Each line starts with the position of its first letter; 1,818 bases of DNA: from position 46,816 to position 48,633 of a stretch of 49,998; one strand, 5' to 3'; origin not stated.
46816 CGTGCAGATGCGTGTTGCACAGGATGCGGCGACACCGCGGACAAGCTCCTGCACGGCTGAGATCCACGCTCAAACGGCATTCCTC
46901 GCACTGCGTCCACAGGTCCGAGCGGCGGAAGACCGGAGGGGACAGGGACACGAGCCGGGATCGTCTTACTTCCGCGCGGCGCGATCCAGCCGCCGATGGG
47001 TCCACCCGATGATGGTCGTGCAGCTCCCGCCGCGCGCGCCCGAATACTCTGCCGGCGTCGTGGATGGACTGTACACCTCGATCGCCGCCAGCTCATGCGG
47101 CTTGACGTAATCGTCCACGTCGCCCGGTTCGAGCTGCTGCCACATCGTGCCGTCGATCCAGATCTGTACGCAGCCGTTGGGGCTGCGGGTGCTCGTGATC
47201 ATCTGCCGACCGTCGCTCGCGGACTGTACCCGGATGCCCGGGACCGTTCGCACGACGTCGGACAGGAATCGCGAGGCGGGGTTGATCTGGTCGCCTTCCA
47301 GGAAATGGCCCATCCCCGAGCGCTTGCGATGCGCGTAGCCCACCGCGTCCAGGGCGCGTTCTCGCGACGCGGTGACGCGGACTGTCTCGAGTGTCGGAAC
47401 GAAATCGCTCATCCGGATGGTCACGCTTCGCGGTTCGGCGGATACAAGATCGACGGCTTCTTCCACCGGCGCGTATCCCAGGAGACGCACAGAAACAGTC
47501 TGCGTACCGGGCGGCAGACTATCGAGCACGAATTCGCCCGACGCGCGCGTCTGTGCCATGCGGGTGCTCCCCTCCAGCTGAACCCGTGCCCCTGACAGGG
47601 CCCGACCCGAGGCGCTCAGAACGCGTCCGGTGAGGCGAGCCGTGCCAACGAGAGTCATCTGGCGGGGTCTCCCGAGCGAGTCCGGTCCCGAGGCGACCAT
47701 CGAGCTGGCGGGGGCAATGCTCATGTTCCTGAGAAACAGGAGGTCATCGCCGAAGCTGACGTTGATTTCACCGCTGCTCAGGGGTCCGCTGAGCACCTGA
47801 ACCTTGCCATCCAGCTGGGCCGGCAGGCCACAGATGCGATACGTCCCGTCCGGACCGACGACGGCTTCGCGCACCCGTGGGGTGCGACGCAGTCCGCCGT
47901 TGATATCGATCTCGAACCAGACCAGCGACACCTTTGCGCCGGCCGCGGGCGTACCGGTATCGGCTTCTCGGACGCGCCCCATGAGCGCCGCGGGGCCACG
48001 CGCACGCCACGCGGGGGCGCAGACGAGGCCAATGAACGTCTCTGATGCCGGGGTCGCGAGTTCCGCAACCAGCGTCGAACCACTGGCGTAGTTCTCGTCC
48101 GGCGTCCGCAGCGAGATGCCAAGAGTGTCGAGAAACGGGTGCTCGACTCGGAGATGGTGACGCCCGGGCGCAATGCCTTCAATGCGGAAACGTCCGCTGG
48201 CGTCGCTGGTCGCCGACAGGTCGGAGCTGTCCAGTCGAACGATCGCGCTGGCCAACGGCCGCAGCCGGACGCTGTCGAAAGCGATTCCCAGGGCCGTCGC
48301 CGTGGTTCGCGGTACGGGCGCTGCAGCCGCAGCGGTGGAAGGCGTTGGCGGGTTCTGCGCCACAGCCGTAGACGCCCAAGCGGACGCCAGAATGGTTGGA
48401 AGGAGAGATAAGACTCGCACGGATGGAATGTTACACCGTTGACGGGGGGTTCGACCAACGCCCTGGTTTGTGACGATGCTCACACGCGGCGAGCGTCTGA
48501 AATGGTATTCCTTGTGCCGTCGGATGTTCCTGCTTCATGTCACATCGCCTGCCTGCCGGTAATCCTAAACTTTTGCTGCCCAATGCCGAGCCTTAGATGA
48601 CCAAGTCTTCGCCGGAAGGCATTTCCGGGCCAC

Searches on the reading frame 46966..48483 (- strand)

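Call 66: search_protein_families(library=pfam, proteins=[window:46966-48483:-], max_evalue=0.0001)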
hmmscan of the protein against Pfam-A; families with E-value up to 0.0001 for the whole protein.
window:46966-48483:- (505 aa): 3 families
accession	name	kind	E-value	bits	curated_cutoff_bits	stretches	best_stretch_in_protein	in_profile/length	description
PF13620.12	CarboxypepD_reg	-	1.1e-31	109.4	32.3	2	284-358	2-81/82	Carboxypeptidase regulatory-like domain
PF13715.12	CarbopepD_reg_2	-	1.1e-19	70.7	32.2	1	284-368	1-86/88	CarboxypepD_reg-like domain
PF09430.16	EMC7_beta-sandw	-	1.9e-05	25.3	26.6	0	295-352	6-61/122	ER membrane protein complex subunit 7, beta-sandwich domain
